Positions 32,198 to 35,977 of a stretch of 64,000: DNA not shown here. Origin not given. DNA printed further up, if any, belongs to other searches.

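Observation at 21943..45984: Xylanase PUL loaded with six sulfatases: candidate sulfated-xylan (or xylose-rich sulfated algal glycan) utilisation system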

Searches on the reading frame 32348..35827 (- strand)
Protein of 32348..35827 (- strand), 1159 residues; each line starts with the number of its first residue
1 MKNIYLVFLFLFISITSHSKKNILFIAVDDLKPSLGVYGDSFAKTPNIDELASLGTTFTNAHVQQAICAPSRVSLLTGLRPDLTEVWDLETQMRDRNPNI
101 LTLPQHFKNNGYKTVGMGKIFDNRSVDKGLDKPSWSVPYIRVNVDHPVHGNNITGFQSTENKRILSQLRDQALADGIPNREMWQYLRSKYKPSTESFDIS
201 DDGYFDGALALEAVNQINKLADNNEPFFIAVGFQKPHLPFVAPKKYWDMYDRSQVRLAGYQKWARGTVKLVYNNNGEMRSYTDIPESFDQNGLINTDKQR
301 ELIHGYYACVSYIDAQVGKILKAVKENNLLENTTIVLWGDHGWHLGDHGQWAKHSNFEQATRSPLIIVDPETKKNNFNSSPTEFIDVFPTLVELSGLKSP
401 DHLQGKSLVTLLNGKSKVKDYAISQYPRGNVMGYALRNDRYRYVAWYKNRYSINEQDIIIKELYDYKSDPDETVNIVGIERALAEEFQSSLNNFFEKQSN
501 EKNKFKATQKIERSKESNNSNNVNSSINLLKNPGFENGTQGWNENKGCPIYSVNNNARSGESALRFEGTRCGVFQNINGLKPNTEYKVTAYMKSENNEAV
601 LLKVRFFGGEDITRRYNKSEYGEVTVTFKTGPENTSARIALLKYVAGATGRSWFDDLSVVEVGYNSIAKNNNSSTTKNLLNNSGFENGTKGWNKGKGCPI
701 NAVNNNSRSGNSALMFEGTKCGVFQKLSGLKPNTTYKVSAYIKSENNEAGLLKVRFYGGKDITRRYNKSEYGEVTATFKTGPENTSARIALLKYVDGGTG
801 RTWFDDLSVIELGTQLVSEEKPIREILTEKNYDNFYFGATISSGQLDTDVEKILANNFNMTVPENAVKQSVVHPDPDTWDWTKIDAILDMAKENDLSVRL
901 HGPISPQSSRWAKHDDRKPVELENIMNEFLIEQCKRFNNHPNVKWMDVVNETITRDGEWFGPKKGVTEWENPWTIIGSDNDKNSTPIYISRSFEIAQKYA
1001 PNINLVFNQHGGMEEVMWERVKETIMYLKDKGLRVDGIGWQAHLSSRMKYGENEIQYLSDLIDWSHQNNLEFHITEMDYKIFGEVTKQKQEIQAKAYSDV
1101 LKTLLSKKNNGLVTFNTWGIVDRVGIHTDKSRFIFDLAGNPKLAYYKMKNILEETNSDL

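Call 3: search_protein_families(library=pfam, proteins=[window:32348-35827:-], max_evalue=0.01)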
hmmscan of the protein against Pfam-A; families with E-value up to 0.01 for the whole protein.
window:32348-35827:- (1159 aa): 8 families
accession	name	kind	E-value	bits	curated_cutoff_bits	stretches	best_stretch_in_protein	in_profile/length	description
PF00884.28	Sulfatase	-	5.2e-48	164.3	25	1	21-396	1-300/301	Sulfatase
PF00331.26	Glyco_hydro_10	-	1e-42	146.9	22.1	1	833-1149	8-309/311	Glycosyl hydrolase family 10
PF02018.23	CBM_4_9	-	7.2e-17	62.5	25.9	2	677-786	1-124/136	Carbohydrate binding domain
PF16347.10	SGSH_C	-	4.1e-15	56.7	29.3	1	346-493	1-146/154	N-sulphoglucosamine sulphohydrolase, C-terminal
PF21466.3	GH101_dom-5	-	2.2e-08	34.5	27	1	694-769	15-91/145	Endo-alpha-N-acetylgalactosaminidase, domain 5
PF01663.27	Phosphodiest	-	2.3e-07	31.2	23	1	310-345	188-223/342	Type I phosphodiesterase / nucleotide pyrophosphatase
PF02995.22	DUF229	-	1.8e-06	27.4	25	1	300-352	300-352/496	Protein of unknown function (DUF229)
PF01676.23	Metalloenzyme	-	8.3e-05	22.6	24.3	0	303-398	166-251/252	Metalloenzyme superfamily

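Call 15: search_solved_structures(query=window:32348-35827:-, max_evalue=1e-10)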
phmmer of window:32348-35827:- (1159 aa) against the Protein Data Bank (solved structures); distinct sequences matched with E-value up to 1e-10: 102 (the best 60 are shown).
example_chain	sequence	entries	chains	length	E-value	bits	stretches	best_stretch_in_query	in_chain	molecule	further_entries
6hhm_A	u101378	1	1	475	1.4e-88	301.1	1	18-486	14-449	Arylsulfatase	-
5fql_A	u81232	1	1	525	1.2e-67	231.7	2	206-372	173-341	IDURONATE-2-SULFATASE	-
6ioz_A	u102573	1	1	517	1.5e-67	231.4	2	206-372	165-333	Iduronate 2-sulfatase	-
6hr5_A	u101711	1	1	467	4.5e-38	133.8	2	210-501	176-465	Alpha-L-rhamnosidase/sulfatase (GH78)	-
4upi_A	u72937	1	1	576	2.9e-34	121.1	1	191-492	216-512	SULFATASE FAMILY PROTEIN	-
6fny_A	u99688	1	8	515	5.3e-34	120.3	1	210-477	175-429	Choline-sulfatase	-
7pth_A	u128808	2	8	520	1.9e-32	115.1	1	210-477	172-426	Choline sulfatase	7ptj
6g5z_A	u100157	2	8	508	3.7e-32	114.2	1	210-477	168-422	Choline-sulfatase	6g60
7oz8_AAA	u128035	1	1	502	7.9e-32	113.1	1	204-476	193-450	Choline-sulfatase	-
2qzu_A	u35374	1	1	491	1.4e-31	112.3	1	284-500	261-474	Putative sulfatase yidJ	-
7p24_AAA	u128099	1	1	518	5.9e-31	110.2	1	297-505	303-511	Mucin-desulfating sulfatase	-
9koq_A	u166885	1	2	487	1.6e-29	105.5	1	19-446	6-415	Sulfatase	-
7lha_A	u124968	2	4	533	1.6e-28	102.2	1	199-418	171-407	Exo-L-galactose-6-sulfatase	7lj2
4upl_A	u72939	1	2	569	2.7e-27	98.1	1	223-494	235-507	SULFATASE FAMILY PROTEIN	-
7snj_A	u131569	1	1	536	3.4e-27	97.8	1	201-477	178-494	Arylsulfatase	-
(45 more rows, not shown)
